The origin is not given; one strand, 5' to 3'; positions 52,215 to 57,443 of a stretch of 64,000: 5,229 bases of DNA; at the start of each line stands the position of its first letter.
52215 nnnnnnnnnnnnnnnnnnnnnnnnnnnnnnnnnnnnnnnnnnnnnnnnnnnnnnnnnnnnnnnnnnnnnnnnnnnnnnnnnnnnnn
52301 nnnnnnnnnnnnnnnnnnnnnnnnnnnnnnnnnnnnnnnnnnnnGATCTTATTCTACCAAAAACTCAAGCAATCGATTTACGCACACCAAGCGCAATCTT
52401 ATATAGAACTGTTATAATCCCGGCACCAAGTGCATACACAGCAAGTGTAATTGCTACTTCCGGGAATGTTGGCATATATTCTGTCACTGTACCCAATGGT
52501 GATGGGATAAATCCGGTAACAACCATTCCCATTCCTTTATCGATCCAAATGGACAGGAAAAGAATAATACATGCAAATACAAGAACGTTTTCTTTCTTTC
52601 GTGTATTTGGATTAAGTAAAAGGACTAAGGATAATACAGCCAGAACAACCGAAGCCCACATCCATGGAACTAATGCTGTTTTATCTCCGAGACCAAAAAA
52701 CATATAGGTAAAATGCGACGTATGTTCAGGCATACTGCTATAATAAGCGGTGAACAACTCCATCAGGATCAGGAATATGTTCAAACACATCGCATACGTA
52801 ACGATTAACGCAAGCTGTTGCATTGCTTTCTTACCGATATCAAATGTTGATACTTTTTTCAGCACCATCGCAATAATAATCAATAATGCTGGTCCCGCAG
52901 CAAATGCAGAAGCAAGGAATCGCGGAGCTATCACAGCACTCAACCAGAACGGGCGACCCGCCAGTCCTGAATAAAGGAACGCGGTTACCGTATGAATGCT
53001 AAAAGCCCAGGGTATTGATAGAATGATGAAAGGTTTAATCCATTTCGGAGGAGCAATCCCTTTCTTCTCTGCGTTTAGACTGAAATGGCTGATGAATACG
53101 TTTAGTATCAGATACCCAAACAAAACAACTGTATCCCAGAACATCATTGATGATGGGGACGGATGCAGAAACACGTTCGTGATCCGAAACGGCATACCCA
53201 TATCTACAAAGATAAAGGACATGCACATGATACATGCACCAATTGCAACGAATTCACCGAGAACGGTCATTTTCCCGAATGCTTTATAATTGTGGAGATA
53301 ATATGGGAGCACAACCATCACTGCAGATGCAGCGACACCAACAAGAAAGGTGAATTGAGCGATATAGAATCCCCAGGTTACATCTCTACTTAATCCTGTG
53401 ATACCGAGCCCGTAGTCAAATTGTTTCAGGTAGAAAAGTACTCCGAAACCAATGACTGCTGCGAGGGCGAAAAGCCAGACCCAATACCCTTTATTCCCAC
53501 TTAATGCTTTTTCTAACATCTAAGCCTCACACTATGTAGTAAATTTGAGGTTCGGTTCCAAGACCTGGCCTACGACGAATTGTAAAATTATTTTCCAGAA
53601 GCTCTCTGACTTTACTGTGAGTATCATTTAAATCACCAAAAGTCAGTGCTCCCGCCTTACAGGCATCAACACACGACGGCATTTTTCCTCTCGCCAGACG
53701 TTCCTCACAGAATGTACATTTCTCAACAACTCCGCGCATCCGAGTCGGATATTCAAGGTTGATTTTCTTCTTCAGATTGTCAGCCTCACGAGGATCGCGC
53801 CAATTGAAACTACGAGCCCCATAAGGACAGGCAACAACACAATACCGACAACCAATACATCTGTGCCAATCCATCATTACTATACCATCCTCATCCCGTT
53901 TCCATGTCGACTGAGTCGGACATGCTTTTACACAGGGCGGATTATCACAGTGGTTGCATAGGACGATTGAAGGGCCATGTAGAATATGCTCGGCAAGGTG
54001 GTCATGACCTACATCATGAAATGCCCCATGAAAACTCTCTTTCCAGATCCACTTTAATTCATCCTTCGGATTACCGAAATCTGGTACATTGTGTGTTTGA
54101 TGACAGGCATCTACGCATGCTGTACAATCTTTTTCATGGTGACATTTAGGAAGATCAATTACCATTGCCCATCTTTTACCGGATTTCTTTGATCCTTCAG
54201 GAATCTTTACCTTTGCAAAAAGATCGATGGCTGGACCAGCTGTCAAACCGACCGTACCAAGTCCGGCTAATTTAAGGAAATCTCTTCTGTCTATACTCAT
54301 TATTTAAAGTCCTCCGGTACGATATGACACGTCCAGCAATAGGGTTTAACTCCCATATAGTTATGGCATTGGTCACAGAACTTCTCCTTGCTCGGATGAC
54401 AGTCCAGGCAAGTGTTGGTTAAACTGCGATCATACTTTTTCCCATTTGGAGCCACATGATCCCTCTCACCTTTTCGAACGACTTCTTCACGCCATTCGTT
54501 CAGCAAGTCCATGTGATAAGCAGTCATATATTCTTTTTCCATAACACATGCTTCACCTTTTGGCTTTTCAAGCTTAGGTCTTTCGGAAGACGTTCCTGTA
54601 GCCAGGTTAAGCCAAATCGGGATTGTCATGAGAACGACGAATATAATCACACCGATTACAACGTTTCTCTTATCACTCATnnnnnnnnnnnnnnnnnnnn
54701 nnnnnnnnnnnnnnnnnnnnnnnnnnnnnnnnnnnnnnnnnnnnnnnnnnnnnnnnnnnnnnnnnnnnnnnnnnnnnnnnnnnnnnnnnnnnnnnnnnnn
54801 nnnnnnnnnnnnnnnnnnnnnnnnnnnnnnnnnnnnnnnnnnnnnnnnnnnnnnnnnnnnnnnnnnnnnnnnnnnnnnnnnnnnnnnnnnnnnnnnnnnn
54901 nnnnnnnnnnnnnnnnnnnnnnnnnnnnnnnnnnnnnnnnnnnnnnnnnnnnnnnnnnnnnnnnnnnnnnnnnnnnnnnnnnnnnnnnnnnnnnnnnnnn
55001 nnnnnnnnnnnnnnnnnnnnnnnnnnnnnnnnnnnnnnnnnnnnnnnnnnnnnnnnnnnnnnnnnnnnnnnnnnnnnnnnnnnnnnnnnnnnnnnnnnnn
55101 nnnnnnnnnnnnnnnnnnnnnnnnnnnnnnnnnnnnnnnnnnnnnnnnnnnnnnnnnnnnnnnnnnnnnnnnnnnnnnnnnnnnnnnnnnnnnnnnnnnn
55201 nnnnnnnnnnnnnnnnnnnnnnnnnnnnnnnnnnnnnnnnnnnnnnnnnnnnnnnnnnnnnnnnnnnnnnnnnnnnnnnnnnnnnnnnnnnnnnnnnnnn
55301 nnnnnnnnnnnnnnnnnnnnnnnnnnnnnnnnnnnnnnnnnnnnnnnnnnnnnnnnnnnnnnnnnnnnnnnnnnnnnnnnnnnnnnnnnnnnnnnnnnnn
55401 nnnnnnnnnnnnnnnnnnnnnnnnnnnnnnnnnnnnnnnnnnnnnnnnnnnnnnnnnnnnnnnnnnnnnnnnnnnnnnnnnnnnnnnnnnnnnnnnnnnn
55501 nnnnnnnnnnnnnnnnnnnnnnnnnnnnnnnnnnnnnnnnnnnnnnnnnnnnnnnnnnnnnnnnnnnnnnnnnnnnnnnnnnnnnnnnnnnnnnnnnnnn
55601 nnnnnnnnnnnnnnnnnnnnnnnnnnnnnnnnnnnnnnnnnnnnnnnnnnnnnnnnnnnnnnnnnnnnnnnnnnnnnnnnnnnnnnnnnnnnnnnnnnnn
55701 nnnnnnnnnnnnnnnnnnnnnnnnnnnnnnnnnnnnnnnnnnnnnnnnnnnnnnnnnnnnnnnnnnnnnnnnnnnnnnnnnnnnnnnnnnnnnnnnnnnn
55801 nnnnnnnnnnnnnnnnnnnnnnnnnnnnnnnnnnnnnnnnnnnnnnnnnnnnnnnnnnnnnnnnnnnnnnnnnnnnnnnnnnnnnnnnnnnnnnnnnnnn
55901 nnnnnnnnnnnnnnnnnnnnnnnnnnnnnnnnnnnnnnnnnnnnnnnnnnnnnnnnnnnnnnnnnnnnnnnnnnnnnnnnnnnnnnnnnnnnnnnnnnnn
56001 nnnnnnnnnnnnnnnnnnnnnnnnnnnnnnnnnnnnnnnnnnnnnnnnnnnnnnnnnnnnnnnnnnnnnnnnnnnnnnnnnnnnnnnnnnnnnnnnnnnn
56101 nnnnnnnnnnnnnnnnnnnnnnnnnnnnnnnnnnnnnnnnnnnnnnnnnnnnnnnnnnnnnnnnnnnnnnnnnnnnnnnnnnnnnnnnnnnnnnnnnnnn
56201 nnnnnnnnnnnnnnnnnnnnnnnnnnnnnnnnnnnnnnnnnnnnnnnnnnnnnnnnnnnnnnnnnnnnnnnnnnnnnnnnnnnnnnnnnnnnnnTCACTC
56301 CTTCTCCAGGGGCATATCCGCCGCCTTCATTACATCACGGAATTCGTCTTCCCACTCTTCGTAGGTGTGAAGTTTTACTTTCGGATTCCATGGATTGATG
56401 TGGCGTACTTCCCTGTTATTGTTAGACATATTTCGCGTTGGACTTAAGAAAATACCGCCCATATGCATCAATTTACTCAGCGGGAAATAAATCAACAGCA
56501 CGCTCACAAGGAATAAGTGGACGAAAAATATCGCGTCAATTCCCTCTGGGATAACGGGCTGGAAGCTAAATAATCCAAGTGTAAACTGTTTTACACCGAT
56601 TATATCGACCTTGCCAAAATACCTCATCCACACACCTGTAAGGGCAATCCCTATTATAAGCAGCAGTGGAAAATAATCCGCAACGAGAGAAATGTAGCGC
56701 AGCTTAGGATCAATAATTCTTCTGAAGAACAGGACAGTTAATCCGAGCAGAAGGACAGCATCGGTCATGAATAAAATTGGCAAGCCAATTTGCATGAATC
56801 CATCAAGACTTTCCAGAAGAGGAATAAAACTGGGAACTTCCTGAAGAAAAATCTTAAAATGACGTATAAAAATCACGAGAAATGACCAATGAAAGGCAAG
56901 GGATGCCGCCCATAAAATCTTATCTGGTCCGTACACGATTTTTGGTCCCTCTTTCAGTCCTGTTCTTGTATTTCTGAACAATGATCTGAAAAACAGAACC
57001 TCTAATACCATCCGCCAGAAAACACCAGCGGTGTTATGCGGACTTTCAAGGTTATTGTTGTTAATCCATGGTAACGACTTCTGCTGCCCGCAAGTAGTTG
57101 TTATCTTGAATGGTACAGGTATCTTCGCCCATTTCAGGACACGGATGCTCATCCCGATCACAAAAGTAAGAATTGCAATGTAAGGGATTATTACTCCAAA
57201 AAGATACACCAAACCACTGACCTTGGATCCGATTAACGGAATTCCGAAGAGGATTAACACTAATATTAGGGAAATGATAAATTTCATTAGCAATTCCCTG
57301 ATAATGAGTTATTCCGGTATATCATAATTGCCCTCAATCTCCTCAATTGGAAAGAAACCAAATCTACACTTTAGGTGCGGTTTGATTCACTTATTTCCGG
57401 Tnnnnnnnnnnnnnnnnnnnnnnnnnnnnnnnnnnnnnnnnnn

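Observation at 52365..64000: Complete Dsr locus that combines reductive-type markers (dsrD, dsrT) with dsrL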

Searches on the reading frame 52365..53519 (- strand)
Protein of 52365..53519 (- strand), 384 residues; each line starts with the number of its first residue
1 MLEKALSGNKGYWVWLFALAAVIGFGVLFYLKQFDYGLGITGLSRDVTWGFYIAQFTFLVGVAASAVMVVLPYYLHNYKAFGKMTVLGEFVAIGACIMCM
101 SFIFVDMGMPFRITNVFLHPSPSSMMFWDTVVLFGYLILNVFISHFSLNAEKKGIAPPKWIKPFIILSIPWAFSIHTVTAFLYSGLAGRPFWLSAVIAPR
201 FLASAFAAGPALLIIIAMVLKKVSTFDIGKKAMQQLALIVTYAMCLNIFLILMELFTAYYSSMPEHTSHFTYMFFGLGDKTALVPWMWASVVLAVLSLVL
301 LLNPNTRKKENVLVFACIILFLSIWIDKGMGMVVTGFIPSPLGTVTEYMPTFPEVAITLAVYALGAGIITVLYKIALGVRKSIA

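Call 10: search_protein_families(library=pfam, proteins=[window:52365-53519:-], max_evalue=10)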
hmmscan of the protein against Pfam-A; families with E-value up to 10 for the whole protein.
window:52365-53519:- (384 aa): 2 families
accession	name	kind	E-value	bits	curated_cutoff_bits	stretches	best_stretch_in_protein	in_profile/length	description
PF03916.19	NrfD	-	6.1e-35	121.8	25.8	1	42-319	4-292/313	Polysulphide reductase, NrfD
PF04893.22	Yip1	-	0.00022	21.6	28.6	1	157-324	18-170/173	Yip1 domain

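Call 67: search_protein_families(library=ncbifam, proteins=[window:52365-53519:-], max_evalue=0.00001)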
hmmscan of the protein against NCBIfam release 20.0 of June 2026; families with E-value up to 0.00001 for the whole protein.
window:52365-53519:- (384 aa): 3 families
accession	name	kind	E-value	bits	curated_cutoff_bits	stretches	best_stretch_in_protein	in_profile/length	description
NF045798.1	DsrP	equivalog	3.6e-138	460.7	350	1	1-381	1-345/346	sulfate reduction electron transfer complex DsrMKJOP subunit DsrP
NF041784.1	mnquin_red_QrcD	equivalog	1.2e-14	54.4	570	1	11-374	17-396/408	menaquinone reductase integral membrane subunit QrcD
NF011568.0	PRK14992.1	equivalog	2.1e-06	27.3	314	1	45-250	15-215/341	tetrathionate reductase subunit TtrC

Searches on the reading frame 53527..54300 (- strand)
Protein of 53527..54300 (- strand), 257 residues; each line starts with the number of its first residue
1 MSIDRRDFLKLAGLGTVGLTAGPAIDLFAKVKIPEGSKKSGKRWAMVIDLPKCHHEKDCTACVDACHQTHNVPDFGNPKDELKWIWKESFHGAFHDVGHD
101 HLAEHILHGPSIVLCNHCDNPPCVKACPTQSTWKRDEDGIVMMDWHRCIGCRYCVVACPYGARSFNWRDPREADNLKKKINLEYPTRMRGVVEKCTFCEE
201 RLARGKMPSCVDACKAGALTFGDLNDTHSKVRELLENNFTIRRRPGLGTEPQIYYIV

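Call 10: search_protein_families(library=pfam, proteins=[window:53527-54300:-], max_evalue=10)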
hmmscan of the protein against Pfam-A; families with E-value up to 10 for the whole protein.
window:53527-54300:- (257 aa): 18 families
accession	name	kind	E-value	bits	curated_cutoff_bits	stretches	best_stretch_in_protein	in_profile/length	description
PF13247.11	Fer4_11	-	2.5e-19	69.7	26.2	2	114-168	9-64/100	4Fe-4S dicluster domain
PF12838.12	Fer4_7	-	1.4e-11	45.1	27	4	147-218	1-52/52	4Fe-4S dicluster domain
PF13187.11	Fer4_9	-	3.2e-10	40.3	27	3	147-218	1-51/52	4Fe-4S dicluster domain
PF13237.11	Fer4_10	-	3e-08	33.9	25.5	3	114-159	8-53/53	4Fe-4S dicluster domain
PF12837.12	Fer4_6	-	6.9e-08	32.5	25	3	146-162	7-23/24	4Fe-4S binding domain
PF00037.32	Fer4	-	5.9e-07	29.5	21.1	2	144-163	4-23/24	4Fe-4S binding domain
PF13183.11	Fer4_8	-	6.1e-07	30.3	27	2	146-217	3-67/68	4Fe-4S dicluster domain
PF12797.12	Fer4_2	-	2.6e-05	24.3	24.5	2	141-160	3-22/22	4Fe-4S binding domain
PF13484.11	Fer4_16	-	7.4e-05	23.9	30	2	147-198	1-59/66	4Fe-4S double cluster binding domain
PF13534.11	Fer4_17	-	0.00015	22.7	22.2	2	147-199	1-50/61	4Fe-4S dicluster domain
PF12800.12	Fer4_4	-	0.0032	18.2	24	2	146-161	2-17/17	4Fe-4S binding domain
PF12798.12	Fer4_3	-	0.0036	18.5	27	2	148-162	1-15/15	4Fe-4S binding domain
PF10518.14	TAT_signal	-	0.0045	17.3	22.7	1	3-22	2-21/21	TAT (twin-arginine translocation) pathway signal sequence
PF14697.11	Fer4_21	-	0.0081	16.7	35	1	115-160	8-53/59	4Fe-4S dicluster domain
PF25160.1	LdpA_Fe-S-bd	-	0.0094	16.2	27.6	1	118-161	5-41/49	LdpA Fe-S cluster-binding domain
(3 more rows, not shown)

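Call 67: search_protein_families(library=ncbifam, proteins=[window:53527-54300:-], max_evalue=0.00001)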
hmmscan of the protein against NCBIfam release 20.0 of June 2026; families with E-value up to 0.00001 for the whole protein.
window:53527-54300:- (257 aa): 19 families
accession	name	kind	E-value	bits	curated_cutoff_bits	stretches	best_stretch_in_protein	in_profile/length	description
NF045797.1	DsrO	equivalog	7.3e-92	307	200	1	1-257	1-235/235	sulfate reduction electron transfer complex DsrMKJOP subunit DsrO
TIGR03149.1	cyt_nit_nrfC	equivalog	2.7e-48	164.3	377.6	1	3-256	2-216/225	cytochrome c nitrite reductase Fe-S protein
NF041782.1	mnquin_red_QrcC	equivalog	3e-47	161.3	400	1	44-256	1-225/239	menaquinone reductase iron-sulfur cluster-binding subunit QrcC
NF011569.0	PRK14993.1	equivalog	1.1e-42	146.1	416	1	1-256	1-222/244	tetrathionate reductase subunit TtrB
NF041715.1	arsenate_red_ArrB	equivalog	8.6e-39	133.4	450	2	43-171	2-112/233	arsenate respiratory reductase iron-sulfur subunit ArrB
TIGR02951.1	DMSO_dmsB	equivalog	6.4e-33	114.1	214.1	2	57-168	12-117/161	DMSO/selenate family reductase complex B subunit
NF045715.1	sulf_resp_HmcB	equivalog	1.2e-29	103.5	420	1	5-236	2-210/307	sulfate respiration complex iron-sulfur protein HmcB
TIGR03478.1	DMSO_red_II_bet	subfamily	1.8e-28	99.4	480.7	1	114-256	130-253/321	DMSO reductase family type II enzyme, iron-sulfur subunit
NF008134.0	PRK10882.1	equivalog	4e-28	98.4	263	1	3-233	2-217/329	hydrogenase 2 operon protein HybA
NF042979.1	EthbenzDh_ebdB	equivalog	1.1e-25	90.2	740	1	114-256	152-275/354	ethylbenzene dehydrogenase subunit beta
NF038355.1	FDH3_beta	equivalog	2.9e-23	82.8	240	1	113-231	52-171/180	formate dehydrogenase FDH3 subunit beta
TIGR01582.1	FDH-beta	equivalog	2.7e-18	66.1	334.7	1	42-236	19-194/283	formate dehydrogenase subunit beta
NF007658.0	PRK10330.1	equivalog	4.3e-17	62.2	260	1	112-226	55-159/181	electron transport protein HydN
NF009408.0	PRK12769.1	equivalog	5e-16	58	1003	1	110-223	51-146/659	formate-dependent uric acid utilization protein AegA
TIGR01660.1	narH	equivalog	1e-14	53.9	524.05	1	114-207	182-255/492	nitrate reductase subunit beta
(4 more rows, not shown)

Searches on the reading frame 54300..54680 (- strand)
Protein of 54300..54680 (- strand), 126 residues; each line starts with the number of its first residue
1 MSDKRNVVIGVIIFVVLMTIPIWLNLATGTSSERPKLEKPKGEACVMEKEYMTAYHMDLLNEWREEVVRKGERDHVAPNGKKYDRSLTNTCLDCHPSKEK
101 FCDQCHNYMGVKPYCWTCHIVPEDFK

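Call 7: search_protein_families(library=ncbifam, proteins=[window:54300-54680:-], max_evalue=0.001)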
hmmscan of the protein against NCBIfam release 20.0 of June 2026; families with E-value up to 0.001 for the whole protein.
window:54300-54680:- (126 aa): 1 family
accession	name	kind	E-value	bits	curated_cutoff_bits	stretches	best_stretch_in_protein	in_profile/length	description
NF038038.1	cytoc_DsrJ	equivalog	8e-47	158.5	100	1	1-119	1-121/121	sulfate reduction electron transfer complex DsrMKJOP subunit DsrJ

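Call 8: search_protein_families(library=pfam, proteins=[window:54300-54680:-], max_evalue=0.001)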
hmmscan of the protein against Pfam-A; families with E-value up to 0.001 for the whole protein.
window:54300-54680:- (126 aa): 0 families

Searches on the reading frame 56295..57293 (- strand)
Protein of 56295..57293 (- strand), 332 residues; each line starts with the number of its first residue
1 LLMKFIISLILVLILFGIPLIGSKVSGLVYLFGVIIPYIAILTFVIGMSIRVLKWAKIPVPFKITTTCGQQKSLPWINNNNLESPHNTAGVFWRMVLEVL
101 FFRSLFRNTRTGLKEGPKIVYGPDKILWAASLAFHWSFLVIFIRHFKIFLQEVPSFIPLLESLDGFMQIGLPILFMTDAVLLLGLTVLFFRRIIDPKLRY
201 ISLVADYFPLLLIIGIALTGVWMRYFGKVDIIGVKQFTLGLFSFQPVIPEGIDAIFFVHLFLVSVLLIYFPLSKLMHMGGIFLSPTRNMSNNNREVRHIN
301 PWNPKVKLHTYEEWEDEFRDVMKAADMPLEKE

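Call 7: search_protein_families(library=ncbifam, proteins=[window:56295-57293:-], max_evalue=0.001)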
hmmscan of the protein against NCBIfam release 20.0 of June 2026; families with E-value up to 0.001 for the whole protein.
window:56295-57293:- (332 aa): 3 families
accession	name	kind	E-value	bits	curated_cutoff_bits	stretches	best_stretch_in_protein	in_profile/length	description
NF038037.1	cytob_DsrM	equivalog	2.8e-153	509.7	300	1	12-331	1-320/320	sulfate reduction electron transfer complex DsrMKJOP subunit DsrM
TIGR00351.1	narI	equivalog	5.3e-07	29.7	105.55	1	126-279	47-207/225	respiratory nitrate reductase subunit gamma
NF045723.1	memb_anch_TmcC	equivalog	0.00093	18.8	240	0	235-302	154-218/218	TmcC family electron transfer complex membrane anchor subunit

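Call 8: search_protein_families(library=pfam, proteins=[window:56295-57293:-], max_evalue=0.001)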
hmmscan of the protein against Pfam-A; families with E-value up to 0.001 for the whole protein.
window:56295-57293:- (332 aa): 1 family
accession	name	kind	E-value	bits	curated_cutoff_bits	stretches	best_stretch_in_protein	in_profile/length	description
PF02665.19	Nitrate_red_gam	-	2.1e-15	57.4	22.9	1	125-278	42-199/217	Nitrate reductase gamma subunit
